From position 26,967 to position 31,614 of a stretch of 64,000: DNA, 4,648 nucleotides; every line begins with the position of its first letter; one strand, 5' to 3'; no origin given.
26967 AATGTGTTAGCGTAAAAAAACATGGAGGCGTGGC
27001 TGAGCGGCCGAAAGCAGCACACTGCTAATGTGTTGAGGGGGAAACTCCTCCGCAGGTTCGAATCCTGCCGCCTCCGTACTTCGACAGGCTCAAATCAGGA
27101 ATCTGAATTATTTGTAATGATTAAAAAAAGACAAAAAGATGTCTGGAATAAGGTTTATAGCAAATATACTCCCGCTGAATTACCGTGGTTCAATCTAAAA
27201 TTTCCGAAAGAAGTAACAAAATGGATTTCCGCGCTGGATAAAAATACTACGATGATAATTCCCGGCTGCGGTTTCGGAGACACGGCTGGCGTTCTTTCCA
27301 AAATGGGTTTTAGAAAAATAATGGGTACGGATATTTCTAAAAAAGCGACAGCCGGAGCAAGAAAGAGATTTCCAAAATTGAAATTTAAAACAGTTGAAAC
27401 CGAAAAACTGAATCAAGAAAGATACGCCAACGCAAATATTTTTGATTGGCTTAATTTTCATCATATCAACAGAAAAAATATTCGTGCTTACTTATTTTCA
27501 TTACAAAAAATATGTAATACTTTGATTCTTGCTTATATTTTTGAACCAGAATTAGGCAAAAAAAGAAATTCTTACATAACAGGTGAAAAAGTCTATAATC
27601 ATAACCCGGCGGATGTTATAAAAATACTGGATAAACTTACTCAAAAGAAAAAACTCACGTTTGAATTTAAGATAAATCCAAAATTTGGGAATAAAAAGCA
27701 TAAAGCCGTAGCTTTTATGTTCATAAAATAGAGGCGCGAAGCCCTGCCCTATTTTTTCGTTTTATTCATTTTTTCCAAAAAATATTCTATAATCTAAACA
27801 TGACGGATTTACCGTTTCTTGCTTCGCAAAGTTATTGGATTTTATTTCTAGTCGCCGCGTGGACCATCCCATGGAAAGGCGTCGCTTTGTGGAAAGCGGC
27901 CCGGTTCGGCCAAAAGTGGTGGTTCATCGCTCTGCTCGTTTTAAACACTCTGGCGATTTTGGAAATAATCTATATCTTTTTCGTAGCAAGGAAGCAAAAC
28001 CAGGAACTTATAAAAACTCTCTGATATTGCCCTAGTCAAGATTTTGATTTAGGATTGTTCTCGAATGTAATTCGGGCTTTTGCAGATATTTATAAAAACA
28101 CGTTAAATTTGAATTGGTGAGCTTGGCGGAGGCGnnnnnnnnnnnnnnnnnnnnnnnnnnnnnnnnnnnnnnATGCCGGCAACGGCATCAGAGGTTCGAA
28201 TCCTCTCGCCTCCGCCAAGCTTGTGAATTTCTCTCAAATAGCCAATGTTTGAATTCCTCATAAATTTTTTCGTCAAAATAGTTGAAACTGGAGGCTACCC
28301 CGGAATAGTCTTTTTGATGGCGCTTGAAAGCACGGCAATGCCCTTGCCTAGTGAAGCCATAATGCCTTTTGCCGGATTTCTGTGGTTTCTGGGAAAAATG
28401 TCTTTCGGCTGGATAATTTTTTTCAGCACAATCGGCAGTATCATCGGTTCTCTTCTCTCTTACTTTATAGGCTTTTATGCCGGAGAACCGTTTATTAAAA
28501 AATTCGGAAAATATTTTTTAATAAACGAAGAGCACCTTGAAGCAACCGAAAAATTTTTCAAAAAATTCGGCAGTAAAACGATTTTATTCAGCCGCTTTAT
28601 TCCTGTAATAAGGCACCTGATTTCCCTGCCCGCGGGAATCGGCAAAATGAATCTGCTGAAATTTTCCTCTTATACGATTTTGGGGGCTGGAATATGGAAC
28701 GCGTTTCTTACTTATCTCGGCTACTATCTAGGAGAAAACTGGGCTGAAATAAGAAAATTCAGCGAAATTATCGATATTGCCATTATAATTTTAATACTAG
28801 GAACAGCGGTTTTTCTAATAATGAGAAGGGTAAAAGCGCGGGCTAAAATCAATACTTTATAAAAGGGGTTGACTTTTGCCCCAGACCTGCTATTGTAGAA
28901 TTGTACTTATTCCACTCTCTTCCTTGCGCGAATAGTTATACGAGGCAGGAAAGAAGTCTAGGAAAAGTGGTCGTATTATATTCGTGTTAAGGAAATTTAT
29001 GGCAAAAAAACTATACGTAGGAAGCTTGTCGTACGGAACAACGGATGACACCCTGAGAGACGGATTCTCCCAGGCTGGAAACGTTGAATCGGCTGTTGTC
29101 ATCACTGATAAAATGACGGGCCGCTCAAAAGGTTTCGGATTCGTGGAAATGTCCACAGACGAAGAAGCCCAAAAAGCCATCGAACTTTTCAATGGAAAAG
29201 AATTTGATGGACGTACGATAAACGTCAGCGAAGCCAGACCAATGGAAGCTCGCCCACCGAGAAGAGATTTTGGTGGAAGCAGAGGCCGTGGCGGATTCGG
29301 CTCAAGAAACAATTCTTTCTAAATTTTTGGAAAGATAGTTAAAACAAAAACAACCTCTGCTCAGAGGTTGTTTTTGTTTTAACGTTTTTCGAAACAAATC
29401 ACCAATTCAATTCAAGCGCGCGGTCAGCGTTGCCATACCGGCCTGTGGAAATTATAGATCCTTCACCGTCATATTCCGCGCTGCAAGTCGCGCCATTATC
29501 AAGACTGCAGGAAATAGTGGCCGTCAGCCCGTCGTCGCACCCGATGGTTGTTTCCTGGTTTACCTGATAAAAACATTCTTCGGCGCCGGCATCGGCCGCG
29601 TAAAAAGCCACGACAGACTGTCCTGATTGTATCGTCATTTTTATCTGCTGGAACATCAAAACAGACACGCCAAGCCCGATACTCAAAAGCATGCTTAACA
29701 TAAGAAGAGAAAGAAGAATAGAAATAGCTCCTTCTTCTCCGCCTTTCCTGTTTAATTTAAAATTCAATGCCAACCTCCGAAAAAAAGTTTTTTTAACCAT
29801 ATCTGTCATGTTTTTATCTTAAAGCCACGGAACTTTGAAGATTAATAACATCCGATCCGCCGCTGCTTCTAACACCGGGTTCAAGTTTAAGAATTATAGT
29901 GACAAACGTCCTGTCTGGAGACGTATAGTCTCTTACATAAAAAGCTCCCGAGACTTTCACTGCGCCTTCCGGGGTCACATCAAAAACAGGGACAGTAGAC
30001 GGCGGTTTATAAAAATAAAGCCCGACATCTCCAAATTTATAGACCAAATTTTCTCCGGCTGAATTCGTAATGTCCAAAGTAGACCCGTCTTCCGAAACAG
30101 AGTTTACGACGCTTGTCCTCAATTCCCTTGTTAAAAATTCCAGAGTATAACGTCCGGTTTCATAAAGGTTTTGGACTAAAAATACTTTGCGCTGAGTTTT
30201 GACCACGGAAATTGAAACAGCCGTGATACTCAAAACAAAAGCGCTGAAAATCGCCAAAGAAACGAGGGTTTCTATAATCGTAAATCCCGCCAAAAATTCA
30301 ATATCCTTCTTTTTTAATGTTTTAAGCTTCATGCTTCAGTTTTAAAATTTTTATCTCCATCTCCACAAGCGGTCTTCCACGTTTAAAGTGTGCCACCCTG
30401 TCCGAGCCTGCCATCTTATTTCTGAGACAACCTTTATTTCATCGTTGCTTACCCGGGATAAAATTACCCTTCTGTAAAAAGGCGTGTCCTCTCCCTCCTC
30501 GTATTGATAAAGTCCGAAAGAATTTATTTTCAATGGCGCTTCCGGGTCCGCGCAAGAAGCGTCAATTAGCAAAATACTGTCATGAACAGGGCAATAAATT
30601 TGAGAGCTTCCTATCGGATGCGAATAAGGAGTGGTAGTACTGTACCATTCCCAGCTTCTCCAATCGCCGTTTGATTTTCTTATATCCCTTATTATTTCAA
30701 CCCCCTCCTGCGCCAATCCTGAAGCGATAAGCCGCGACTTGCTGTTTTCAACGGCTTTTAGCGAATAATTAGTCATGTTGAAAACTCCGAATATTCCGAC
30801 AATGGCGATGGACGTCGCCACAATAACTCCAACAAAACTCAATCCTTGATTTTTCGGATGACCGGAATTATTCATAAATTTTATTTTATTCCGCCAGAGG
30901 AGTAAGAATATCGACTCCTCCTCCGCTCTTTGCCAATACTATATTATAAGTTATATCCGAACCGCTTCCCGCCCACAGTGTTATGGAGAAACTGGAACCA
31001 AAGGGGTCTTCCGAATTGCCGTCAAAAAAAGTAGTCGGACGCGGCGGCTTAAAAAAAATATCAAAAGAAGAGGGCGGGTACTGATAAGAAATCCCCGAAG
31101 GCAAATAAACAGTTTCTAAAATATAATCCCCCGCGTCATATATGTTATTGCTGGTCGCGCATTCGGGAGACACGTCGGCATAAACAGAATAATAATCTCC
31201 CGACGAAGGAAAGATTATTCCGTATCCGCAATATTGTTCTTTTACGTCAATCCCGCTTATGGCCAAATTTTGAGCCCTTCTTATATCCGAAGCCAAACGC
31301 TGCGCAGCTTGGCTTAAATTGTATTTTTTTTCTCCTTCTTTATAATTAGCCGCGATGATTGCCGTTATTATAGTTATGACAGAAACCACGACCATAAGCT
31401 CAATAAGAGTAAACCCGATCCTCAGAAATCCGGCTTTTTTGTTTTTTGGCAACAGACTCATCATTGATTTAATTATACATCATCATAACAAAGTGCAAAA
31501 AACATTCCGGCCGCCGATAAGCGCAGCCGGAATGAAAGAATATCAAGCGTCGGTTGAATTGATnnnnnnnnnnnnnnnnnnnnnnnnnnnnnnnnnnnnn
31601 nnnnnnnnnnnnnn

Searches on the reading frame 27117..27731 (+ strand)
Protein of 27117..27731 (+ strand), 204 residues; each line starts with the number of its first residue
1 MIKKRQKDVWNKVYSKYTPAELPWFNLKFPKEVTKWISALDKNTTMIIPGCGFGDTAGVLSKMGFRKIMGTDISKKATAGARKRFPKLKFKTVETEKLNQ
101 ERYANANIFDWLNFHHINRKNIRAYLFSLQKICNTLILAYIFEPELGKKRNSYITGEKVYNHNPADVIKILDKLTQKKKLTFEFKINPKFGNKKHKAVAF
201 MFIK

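Call 59: search_protein_families(library=pfam, proteins=[window:27117-27731:+], max_evalue=0.001)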
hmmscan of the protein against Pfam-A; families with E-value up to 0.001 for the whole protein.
window:27117-27731:+ (204 aa): 5 families
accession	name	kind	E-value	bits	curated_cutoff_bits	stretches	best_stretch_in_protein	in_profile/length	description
PF13649.12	Methyltransf_25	-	5e-07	30.8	27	1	50-131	5-91/97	Methyltransferase domain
PF13847.12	Methyltransf_31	-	3.8e-05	23.9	27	1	41-117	2-83/145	Methyltransferase domain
PF05724.17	TPMT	-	0.00036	20.7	26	1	6-89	2-84/218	Thiopurine S-methyltransferase (TPMT)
PF08242.18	Methyltransf_12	-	0.00052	21.1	30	1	50-106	4-61/98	Methyltransferase domain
PF08241.18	Methyltransf_11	-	0.00061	20.8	21.2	1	50-95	4-51/95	Methyltransferase domain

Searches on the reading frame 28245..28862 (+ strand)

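Call 59: search_protein_families(library=pfam, proteins=[window:28245-28862:+], max_evalue=0.001)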
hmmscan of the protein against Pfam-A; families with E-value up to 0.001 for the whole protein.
window:28245-28862:+ (205 aa): 1 family
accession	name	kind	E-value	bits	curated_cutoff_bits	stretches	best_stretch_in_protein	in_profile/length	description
PF09335.16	VTT_dom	-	1.6e-22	80.7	33.9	1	34-160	1-122/123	VTT domain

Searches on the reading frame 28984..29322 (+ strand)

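Call 59: search_protein_families(library=pfam, proteins=[window:28984-29322:+], max_evalue=0.001)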
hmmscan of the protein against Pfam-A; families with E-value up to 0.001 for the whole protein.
window:28984-29322:+ (112 aa): 1 family
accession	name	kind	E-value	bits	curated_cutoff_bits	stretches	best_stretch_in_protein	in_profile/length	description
PF00076.28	RRM_1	-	1e-22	80.2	20.7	1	10-79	1-69/70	RNA recognition motif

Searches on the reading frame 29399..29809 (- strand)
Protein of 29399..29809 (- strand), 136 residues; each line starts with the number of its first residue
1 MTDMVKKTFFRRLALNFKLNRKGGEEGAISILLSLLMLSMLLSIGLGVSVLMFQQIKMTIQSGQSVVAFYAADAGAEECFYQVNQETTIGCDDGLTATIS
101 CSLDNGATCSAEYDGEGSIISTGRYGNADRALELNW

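Call 4: search_protein_families(library=pfam, proteins=[window:29399-29809:-], max_evalue=1)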
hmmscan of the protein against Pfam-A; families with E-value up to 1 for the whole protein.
window:29399-29809:- (136 aa): 0 families

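Call 6: search_protein_families(library=ncbifam, proteins=[window:29399-29809:-], max_evalue=1)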
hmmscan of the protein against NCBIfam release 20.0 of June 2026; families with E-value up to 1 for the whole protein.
window:29399-29809:- (136 aa): 1 family
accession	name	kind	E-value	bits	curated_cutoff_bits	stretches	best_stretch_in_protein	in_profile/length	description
NF040997.1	MamY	equivalog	0.2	11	600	1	35-76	8-50/333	liposome tubulation protein MamY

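Call 62: search_solved_structures(query=window:29399-29809:-, max_evalue=10)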
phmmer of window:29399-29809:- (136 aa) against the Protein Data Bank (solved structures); distinct sequences matched with E-value up to 10: 3.
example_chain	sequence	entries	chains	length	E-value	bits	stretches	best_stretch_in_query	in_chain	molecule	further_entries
9xsx_C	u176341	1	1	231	0.4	13.9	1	65-106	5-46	the light chain of antibody CAV-CF22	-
6e9q_A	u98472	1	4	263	1.1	12.5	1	63-122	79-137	Bovine ultralong antibody BOV-6 heavy chain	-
8cwm_0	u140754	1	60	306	1.6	12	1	15-75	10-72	Flagellin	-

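Call 65: search_protein_families(library=pfam, alignment_id=A4, max_evalue=1)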
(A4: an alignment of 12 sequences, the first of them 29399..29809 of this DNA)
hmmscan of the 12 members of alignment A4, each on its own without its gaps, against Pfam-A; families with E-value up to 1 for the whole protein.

A. member 1, window:29399-29809:- (136 aa): 0 families

B. families by the number of members that match (of 12 scanned): 13 families
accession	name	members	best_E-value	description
PF14341.11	PilX_N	6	1.4e-05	PilX N-terminal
PF13624.11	SurA_N_3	1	0.0033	SurA-like N-terminal domain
PF13937.11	DUF4212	1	0.011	Domain of unknown function (DUF4212)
PF15102.11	TMEM154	1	0.024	TMEM154 protein family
PF07234.17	Babuvirus_MP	1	0.056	Movement and RNA silencing protein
PF05399.16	EVI2A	1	0.075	Ectropic viral integration site 2A protein (EVI2A)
PF16831.10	CssAB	1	0.092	CS6 fimbrial subunits A and B, Coli surface antigen 6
PF11456.13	DUF3019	1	0.12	Protein of unknown function (DUF3019)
PF13623.11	SurA_N_2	1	0.12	SurA-like N-terminal domain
PF18259.7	CBM65_1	1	0.15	Carbohydrate binding module 65 domain 1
PF03771.21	SPDY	1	0.2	Domain of unknown function (DUF317)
PF15281.11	Consortin_C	1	0.25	Consortin C-terminus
PF11812.13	DUF3333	1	0.45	Domain of unknown function (DUF3333)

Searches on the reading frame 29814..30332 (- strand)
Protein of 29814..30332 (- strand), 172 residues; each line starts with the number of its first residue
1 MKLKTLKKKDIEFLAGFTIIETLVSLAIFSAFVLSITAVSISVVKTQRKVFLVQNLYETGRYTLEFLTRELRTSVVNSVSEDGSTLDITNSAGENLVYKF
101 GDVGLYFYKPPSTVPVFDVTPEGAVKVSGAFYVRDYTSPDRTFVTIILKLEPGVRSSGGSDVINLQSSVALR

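Call 4: search_protein_families(library=pfam, proteins=[window:29814-30332:-], max_evalue=1)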
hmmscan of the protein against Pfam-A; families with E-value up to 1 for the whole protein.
window:29814-30332:- (172 aa): 2 families
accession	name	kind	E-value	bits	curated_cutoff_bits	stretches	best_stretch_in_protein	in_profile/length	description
PF07963.17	N_methyl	-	0.0023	17.9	21.2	1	15-35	5-25/27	Prokaryotic N-terminal methylation motif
PF05410.19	Peptidase_C31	-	0.15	12.6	25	0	108-149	3-44/105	Porcine arterivirus-type cysteine proteinase alpha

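Call 6: search_protein_families(library=ncbifam, proteins=[window:29814-30332:-], max_evalue=1)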
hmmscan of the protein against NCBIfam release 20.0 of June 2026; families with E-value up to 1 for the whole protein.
window:29814-30332:- (172 aa): 10 families
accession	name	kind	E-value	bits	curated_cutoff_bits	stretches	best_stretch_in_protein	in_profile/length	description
NF041002.1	pilin_ComGF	equivalog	3.5e-06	27.3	80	1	15-99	2-85/139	competence type IV pilus minor pilin ComGF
TIGR01711.1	gspJ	equivalog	0.00069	19.5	64.85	1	15-106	1-91/192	type II secretion system minor pseudopilin GspJ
TIGR02599.1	TIGR02599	subfamily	0.00075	18.8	256.5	1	16-80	1-65/361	Verru_Chthon cassette protein C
NF041013.1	T4P_ComGE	equivalog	0.0014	18.6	49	1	16-37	5-26/83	competence type IV pilus minor pilin ComGE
NF040982.1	ComGD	equivalog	0.0028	18.1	70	1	15-52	2-40/139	competence type IV pilus minor pilin ComGD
TIGR01707.1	gspI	equivalog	0.0038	17.7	44.35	1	16-40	1-25/101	type II secretion system minor pseudopilin GspI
TIGR02532.1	IV_pilin_GFxxxE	domain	0.0072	16.1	16.3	1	15-34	2-21/24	prepilin-type N-terminal cleavage/methylation domain-containing protein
TIGR02523.1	type_IV_pilV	equivalog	0.035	14.6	52.2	1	15-47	2-34/139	type IV pilus modification protein PilV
NF038304.1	EPS_HpsC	equivalog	0.11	12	200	1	7-71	13-77/318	hormogonium polysaccharide secretion pseudopilin HpsC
NF038303.1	EPS_HpsB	equivalog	0.17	11.9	150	1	15-41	3-29/211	hormogonium polysaccharide secretion pseudopilin HpsB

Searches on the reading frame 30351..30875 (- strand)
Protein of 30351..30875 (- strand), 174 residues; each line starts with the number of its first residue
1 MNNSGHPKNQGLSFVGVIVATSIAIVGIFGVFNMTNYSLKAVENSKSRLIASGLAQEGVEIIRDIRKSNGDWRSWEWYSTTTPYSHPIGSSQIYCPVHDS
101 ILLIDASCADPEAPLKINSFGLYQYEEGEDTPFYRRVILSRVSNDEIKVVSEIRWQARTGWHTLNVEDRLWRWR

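Call 4: search_protein_families(library=pfam, proteins=[window:30351-30875:-], max_evalue=1)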
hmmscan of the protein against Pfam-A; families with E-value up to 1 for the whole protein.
window:30351-30875:- (174 aa): 1 family
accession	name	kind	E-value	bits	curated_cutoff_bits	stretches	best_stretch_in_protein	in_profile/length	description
PF12729.13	4HB_MCP_1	-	0.24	11.4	27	1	12-39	8-35/181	Four helix bundle sensory module for signal transduction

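Call 6: search_protein_families(library=ncbifam, proteins=[window:30351-30875:-], max_evalue=1)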
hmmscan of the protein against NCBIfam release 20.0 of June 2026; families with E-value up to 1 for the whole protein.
window:30351-30875:- (174 aa): 2 families
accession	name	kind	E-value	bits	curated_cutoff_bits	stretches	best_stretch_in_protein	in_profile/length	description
TIGR02523.1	type_IV_pilV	equivalog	6.3e-05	23.5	52.2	1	10-68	2-60/139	type IV pilus modification protein PilV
NF047763.1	LIC_10572_fam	equivalog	0.043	13.8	200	1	5-40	77-112/205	LIC_10572 family protein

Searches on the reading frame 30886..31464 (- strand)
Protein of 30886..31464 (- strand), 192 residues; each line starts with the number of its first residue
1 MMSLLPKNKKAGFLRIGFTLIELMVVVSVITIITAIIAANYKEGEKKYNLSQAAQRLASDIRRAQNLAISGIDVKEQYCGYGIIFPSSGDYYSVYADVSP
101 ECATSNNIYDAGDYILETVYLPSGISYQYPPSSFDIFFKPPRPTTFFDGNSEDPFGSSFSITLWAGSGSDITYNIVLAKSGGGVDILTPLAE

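Call 4: search_protein_families(library=pfam, proteins=[window:30886-31464:-], max_evalue=1)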
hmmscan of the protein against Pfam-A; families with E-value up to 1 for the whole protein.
window:30886-31464:- (192 aa): 2 families
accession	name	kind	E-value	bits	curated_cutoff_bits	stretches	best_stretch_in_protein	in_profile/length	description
PF07963.17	N_methyl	-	0.00011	22.1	21.2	1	17-37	6-26/27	Prokaryotic N-terminal methylation motif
PF09685.15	DUF4870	-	0.11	13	25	1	14-44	67-97/107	Domain of unknown function (DUF4870)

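Call 6: search_protein_families(library=ncbifam, proteins=[window:30886-31464:-], max_evalue=1)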
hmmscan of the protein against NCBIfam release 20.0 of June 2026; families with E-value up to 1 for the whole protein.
window:30886-31464:- (192 aa): 14 families
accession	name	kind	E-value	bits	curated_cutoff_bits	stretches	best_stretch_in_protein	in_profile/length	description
TIGR01708.2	typeII_sec_gspH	equivalog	1.1e-10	41.8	80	1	17-69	3-55/169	type II secretion system minor pseudopilin GspH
NF040982.1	ComGD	equivalog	1.9e-07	31.6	70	1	17-70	3-56/139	competence type IV pilus minor pilin ComGD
TIGR02596.1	TIGR02596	subfamily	2.4e-07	31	70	1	18-69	1-52/196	Verru_Chthon cassette protein D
NF007862.0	PRK10574.1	equivalog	5.8e-06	26.5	138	1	16-57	5-46/145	prepilin peptidase-dependent pilin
NF041775.1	typeIV_PilA_Myxo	equivalog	1.9e-05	24.7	400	1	17-73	12-67/214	type IV pilin protein PilA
NF007800.0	PRK10506.1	equivalog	3.1e-05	23.8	158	1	16-68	9-61/163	prepilin peptidase-dependent protein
TIGR02532.1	IV_pilin_GFxxxE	domain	0.00012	21.8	16.3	1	17-37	3-23/24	prepilin-type N-terminal cleavage/methylation domain-containing protein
TIGR01710.1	typeII_sec_gspG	equivalog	0.00018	21.6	88.85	1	17-56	2-41/134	type II secretion system major pseudopilin GspG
NF047827.1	T3SSXpsH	equivalog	0.00024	20.9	160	1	17-70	2-55/145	type II secretion system protein XpsH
NF040999.1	pilin_ComGC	equivalog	0.00092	19.4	75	1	17-44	3-30/84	competence type IV pilus major pilin ComGC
NF041013.1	T4P_ComGE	equivalog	0.007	16.4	49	1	17-54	5-42/83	competence type IV pilus minor pilin ComGE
TIGR02599.1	TIGR02599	subfamily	0.021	14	256.5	1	17-53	1-37/361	Verru_Chthon cassette protein C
NF053574.1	immunity_LacI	equivalog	0.061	13.7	50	1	23-59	34-70/112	LacI family bacteriocin immunity protein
NF041002.1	pilin_ComGF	equivalog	0.13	12.5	80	1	17-49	3-35/139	competence type IV pilus minor pilin ComGF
